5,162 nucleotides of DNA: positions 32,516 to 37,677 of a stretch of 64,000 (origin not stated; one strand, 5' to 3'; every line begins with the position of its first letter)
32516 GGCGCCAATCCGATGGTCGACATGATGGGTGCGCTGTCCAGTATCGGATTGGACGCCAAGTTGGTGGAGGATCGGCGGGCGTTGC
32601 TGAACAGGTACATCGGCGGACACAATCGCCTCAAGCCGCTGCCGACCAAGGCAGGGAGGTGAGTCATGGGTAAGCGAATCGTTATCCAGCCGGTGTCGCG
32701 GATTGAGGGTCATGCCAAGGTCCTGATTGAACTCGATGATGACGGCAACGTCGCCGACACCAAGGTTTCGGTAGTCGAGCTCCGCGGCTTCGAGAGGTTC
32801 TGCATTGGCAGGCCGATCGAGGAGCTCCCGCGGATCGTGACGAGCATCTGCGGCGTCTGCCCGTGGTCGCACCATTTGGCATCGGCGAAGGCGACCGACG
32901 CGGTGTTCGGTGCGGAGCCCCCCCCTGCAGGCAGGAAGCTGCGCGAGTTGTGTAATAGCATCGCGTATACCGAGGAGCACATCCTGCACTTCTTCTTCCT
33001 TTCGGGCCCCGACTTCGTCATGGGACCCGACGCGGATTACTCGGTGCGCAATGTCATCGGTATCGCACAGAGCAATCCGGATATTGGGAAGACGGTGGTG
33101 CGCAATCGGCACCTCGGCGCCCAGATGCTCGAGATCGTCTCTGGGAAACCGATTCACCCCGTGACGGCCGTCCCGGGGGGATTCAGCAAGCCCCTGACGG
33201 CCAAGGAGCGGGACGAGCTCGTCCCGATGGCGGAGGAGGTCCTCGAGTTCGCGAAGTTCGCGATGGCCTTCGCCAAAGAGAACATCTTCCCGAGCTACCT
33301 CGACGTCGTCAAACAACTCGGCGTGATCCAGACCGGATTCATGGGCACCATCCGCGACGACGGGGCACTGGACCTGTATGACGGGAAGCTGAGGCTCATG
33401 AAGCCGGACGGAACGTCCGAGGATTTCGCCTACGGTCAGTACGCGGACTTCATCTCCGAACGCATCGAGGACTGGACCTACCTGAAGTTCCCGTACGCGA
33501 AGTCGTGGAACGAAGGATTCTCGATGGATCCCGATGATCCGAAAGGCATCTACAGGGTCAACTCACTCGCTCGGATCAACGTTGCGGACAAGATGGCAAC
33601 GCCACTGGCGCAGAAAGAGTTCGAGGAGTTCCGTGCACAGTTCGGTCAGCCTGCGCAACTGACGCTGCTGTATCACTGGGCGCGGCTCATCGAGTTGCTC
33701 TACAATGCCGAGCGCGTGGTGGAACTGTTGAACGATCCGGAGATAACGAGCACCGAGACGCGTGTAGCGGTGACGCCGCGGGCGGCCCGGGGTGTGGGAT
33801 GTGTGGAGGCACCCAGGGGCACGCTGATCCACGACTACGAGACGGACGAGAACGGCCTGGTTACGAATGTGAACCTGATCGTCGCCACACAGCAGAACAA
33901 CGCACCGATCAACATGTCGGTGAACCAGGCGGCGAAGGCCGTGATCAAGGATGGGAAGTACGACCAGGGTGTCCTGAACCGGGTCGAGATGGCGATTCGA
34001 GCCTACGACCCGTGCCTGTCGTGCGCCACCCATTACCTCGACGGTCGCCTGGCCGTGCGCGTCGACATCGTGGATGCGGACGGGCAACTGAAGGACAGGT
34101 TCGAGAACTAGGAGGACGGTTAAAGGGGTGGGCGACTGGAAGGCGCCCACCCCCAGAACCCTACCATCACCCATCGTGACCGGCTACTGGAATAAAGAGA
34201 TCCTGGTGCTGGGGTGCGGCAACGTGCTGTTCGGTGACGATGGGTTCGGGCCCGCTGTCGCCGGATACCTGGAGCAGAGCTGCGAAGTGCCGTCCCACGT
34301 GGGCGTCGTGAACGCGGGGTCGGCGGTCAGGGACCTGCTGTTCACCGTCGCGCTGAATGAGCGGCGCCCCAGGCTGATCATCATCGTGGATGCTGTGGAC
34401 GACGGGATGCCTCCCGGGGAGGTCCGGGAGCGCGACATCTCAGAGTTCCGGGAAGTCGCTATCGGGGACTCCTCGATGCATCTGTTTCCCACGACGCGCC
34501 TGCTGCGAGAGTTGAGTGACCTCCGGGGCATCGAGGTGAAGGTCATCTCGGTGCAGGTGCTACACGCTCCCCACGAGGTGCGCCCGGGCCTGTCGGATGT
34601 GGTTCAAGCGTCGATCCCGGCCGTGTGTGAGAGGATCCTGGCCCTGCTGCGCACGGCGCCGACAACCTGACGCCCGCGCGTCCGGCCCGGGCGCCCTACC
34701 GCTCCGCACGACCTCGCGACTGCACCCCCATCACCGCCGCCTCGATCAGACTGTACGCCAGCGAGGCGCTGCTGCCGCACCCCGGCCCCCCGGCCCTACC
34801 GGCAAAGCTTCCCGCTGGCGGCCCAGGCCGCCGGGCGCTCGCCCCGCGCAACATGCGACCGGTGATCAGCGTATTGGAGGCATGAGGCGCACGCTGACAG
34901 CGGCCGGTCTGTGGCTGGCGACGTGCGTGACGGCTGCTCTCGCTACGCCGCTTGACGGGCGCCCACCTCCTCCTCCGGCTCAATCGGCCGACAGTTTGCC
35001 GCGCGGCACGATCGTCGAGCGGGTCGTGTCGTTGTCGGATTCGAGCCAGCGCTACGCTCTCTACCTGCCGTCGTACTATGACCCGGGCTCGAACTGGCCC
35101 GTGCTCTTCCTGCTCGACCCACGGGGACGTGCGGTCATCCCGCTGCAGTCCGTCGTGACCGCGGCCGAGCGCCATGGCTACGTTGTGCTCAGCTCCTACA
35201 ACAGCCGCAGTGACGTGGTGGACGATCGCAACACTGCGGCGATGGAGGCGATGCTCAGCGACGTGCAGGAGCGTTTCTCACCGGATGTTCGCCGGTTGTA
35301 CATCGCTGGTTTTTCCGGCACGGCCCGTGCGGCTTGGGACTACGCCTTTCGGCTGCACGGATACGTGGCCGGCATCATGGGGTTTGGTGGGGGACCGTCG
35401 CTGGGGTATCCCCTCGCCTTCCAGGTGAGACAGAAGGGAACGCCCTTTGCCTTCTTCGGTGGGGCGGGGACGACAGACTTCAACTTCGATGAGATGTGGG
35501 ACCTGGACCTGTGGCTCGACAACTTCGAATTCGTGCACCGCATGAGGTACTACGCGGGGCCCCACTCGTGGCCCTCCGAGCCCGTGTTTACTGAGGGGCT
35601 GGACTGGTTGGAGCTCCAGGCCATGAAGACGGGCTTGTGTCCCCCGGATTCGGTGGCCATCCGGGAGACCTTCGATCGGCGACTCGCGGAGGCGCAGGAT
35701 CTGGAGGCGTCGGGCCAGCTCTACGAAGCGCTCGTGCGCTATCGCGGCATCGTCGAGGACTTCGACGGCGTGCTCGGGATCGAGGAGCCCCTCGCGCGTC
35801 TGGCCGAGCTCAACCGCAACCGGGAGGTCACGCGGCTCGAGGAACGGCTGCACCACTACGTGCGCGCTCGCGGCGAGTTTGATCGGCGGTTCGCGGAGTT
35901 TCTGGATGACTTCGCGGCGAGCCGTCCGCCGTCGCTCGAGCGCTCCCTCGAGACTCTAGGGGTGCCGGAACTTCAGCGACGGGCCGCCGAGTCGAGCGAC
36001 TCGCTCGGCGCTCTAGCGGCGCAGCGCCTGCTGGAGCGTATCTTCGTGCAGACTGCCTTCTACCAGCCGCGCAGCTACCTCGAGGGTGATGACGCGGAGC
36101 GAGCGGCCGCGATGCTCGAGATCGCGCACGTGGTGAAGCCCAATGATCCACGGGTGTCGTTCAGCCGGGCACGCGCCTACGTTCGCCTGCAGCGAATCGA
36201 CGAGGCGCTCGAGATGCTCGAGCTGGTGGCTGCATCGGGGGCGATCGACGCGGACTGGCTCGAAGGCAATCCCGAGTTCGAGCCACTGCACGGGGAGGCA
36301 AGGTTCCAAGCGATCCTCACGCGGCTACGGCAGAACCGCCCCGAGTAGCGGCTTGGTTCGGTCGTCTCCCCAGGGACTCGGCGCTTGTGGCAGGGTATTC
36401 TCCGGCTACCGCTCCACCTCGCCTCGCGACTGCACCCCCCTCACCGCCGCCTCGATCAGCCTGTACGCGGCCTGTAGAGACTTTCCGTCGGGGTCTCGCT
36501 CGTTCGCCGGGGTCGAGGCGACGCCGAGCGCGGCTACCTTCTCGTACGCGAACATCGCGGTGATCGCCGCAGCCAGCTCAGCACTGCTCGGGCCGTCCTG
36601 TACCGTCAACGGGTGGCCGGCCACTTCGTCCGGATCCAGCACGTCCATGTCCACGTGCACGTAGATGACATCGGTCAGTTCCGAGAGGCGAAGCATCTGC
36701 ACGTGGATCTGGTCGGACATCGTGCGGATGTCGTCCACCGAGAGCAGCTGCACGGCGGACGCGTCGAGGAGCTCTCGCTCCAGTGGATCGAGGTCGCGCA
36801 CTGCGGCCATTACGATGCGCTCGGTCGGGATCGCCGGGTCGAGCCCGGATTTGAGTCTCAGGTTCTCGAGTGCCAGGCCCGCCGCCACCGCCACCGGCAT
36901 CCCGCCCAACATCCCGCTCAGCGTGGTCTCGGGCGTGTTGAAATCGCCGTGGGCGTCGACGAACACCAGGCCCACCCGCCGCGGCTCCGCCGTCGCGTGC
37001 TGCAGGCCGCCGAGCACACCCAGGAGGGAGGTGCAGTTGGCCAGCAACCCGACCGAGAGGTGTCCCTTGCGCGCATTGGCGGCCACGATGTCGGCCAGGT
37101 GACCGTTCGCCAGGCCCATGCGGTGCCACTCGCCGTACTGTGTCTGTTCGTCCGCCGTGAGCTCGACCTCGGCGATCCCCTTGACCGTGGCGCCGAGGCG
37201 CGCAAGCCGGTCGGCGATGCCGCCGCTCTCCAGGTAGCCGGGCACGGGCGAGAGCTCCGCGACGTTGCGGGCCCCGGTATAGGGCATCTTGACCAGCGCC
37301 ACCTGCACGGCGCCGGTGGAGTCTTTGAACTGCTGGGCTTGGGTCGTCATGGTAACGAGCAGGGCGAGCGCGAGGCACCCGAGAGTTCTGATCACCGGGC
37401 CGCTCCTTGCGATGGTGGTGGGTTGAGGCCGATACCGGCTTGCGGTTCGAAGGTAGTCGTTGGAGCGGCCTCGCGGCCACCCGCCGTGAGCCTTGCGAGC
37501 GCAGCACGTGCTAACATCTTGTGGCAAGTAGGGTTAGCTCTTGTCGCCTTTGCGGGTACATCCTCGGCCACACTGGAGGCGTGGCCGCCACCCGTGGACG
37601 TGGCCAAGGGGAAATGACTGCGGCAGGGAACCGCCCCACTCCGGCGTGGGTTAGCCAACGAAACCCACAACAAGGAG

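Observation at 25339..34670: Mvh-type [NiFe] hydrogenase wired to an HdrL-like mega-flavoprotein and a membrane FeS/cytochrome-b module, with no HdrB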

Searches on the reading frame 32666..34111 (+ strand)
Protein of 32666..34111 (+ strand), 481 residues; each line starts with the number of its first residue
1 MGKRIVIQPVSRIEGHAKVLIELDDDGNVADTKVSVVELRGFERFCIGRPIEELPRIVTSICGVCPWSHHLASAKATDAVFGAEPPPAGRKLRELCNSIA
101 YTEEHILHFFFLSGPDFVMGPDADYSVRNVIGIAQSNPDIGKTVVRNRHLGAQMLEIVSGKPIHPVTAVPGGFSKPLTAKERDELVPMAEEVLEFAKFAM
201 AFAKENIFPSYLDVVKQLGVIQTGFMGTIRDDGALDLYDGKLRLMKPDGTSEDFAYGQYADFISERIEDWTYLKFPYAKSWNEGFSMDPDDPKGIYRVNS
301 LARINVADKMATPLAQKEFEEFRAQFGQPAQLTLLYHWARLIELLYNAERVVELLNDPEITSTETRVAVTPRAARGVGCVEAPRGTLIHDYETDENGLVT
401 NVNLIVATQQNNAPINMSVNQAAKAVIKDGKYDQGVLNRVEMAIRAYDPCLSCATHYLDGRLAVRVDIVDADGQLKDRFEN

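Call 4: search_protein_families(library=pfam, proteins=[window:32666-34111:+], max_evalue=0.01)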
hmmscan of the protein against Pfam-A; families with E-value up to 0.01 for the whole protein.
window:32666-34111:+ (481 aa): 1 family
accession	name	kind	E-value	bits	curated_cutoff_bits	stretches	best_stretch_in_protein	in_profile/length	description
PF00374.24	NiFeSe_Hases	-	1.9e-30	106.7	25.8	2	40-118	1-79/508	Nickel-dependent hydrogenase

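Call 5: search_protein_families(library=ncbifam, proteins=[window:32666-34111:+], max_evalue=0.01)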
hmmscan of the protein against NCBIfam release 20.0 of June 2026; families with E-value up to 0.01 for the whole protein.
window:32666-34111:+ (481 aa): 9 families
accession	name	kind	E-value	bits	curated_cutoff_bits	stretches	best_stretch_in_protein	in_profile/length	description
NF041785.2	VhuA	equivalog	4.5e-137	457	800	1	4-428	3-418/418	F420-non-reducing hydrogenase Vhu subunit A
NF033181.1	NiFeSe_hydrog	equivalog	3.2e-51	174.8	600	2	3-128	2-127/507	nickel-dependent hydrogenase large subunit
NF040828.1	sulfhyd_ShyA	equivalog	5.8e-50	170.4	700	2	263-458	220-413/415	NAD(P)-dependent hydrogenase/sulfhydrogenase 2 subunit alpha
TIGR03295.1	frhA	equivalog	3.9e-48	164.4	392.5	1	1-458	1-397/412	coenzyme F420 hydrogenase subunit alpha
NF045518.1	H2_NiFeSe_large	exception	8.6e-48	163.3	780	1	4-459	3-483/485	NiFeSe hydrogenase large subunit HysA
NF040832.1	sulfhyd_HydA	equivalog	4.8e-35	121.5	880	1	5-457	5-423/426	NADPH-dependent hydrogenase/sulfhydrogenase 1 subunit alpha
NF007778.0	PRK10467.1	equivalog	5.4e-25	87.7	969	2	1-118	1-117/567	hydrogenase 2 large subunit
NF007550.0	PRK10170.1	equivalog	4.9e-23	81.4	1101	2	2-123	16-137/597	Ni/Fe-hydrogenase large subunit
NF041786.2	VhuU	equivalog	5.3e-11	42.1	70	1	433-461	4-32/45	F420-non-reducing hydrogenase selenoprotein subunit VhuU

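Call 29: search_solved_structures(query=window:32666-34108:+, max_evalue=1e-10, show_alignments=1)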
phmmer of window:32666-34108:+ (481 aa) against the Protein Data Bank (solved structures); distinct sequences matched with E-value up to 1e-10: 67 (the best 60 are shown).
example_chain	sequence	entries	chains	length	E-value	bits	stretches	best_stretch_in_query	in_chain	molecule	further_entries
9sfi_g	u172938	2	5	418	1.1e-122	413.3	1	4-428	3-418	Coenzyme F420-reducing hydrogenase, alpha subunit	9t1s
5odc_F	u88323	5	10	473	1.2e-122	413.2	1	5-459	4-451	Methyl-viologen reducing hydrogenase subunit A | Methyl-viologen reducing hydrogenase, subunit A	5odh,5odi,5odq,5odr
9sw2_F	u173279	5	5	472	1e-121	410.2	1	4-478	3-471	F420-non-reducing hydrogenase subunit A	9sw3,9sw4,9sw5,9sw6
7t2r_D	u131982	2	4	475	3.6e-120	405.1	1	5-475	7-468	NiFe hydrogenase large subunit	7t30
5xf9_D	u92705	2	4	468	1.7e-110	373.2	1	3-456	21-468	NAD-reducing hydrogenase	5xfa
5jsu_B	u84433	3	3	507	1.3e-38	136.2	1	5-461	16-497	Periplasmic [NiFeSe] hydrogenase, large subunit, selenocysteine-containing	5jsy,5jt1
5jsh_B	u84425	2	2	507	4.2e-37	131.2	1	5-461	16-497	Periplasmic [NiFeSe] hydrogenase, large subunit, selenocysteine-containing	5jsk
6z8m_B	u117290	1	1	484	2.2e-36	128.8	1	5-456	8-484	Periplasmic [NiFeSe] hydrogenase, large subunit, selenocysteine-containing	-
6ruc_B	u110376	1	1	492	2.4e-36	128.7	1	5-456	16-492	Periplasmic [NiFeSe] hydrogenase, large subunit, selenocysteine-containing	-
6rtp_B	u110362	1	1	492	3.3e-36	128.2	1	5-456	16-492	Periplasmic [NiFeSe] hydrogenase, large subunit, selenocysteine-containing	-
6z8o_B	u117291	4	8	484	5.9e-36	127.4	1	5-456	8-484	Periplasmic [NiFeSe] hydrogenase, large subunit, selenocysteine-containing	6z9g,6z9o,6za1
6ru9_B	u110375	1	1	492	6.3e-36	127.3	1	5-456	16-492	Periplasmic [NiFeSe] hydrogenase, large subunit, selenocysteine-containing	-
3ze6_B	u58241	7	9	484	8e-36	127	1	5-456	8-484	PERIPLASMIC [NIFESE] HYDROGENASE, LARGE SUBUNIT, SELENOCYS SELENOCYSTEINE-CONTAINING | PERIPLASMIC [NIFESE] HYDROGENASE, LARGE SUBUNIT, SELENOCYSTEINE-CONTAININ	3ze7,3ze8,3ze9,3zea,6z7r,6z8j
2wpn_B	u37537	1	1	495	8.8e-36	126.8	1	5-456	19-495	PERIPLASMIC [NIFESE] HYDROGENASE, LARGE SUBUNIT, SELENOCYSTEINE-CONTAINING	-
3zfs_A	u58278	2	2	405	3.5e-34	121.6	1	1-185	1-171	F420-REDUCING HYDROGENASE, SUBUNIT ALPHA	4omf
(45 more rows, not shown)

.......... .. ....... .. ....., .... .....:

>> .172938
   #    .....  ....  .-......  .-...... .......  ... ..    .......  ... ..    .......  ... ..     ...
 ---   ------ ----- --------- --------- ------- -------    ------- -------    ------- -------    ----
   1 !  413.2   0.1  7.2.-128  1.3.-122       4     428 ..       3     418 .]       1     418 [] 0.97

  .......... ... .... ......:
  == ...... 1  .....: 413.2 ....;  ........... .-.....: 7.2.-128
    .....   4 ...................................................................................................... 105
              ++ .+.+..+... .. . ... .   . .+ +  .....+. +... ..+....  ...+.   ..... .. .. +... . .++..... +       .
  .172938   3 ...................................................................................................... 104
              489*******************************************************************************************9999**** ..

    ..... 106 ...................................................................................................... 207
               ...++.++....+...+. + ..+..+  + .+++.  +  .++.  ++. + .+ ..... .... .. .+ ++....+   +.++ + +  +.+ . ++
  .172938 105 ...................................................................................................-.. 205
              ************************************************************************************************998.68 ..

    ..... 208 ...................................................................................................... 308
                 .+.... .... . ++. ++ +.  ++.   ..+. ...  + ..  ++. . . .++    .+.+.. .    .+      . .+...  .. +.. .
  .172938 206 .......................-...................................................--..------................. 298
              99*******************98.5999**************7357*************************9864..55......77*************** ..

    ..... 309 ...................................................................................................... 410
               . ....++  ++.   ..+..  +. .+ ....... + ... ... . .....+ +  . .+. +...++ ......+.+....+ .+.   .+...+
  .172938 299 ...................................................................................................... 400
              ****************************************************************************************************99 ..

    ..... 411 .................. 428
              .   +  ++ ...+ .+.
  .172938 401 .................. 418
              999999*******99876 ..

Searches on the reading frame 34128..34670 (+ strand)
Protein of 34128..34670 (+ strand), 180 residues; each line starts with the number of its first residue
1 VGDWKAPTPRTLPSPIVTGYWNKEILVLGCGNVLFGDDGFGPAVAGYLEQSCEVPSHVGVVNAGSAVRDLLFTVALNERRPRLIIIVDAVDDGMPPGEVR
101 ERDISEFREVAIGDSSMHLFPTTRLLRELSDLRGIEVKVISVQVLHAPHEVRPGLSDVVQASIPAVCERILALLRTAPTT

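Call 4: search_protein_families(library=pfam, proteins=[window:34128-34670:+], max_evalue=0.01)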
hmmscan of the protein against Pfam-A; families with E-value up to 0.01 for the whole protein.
window:34128-34670:+ (180 aa): 1 family
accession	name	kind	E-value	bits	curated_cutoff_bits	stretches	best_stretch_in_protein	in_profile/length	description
PF01750.23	HycI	-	7.7e-16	58.6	23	1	43-172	2-129/130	Hydrogenase maturation protease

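Call 5: search_protein_families(library=ncbifam, proteins=[window:34128-34670:+], max_evalue=0.01)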
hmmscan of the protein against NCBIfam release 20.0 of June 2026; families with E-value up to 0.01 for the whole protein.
window:34128-34670:+ (180 aa): 7 families
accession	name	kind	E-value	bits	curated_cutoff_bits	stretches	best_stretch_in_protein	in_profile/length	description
TIGR00130.1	frhD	equivalog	1.5e-31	109.5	134.95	1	22-175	2-152/153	coenzyme F420-reducing hydrogenase, FrhD protein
TIGR00072.1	hydrog_prot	superfamily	1.6e-31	109.3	47.45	1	26-174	1-145/145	hydrogenase maturation protease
TIGR00140.1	hupD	subfamily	9.4e-17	61.4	151.8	1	25-176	1-149/151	HyaD/HybD family hydrogenase maturation endopeptidase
TIGR00142.1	hycI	equivalog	5.2e-15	55.5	119.1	1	26-172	2-140/146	hydrogenase maturation peptidase HycI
NF007777.0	PRK10466.1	equivalog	7.1e-12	45.4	190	1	24-176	2-151/164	HyaD/HybD family hydrogenase maturation endopeptidase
NF007616.0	PRK10264.1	equivalog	4.6e-09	36.2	261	1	23-168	4-147/195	hydrogenase 1 maturation protease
NF045519.1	NiFeSe_H2_mat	exception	3.6e-07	30.1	190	1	23-122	1-95/152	NiFeSe hydrogenase maturation protease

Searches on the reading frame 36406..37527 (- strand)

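Call 7: search_protein_families(library=pfam, proteins=[window:36406-37527:-], max_evalue=0.001)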
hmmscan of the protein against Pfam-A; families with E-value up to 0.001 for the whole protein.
window:36406-37527:- (373 aa): 1 family
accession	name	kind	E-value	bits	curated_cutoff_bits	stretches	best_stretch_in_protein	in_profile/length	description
PF00491.26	Arginase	-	2.5e-19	70.2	22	1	169-358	98-274/280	Arginase family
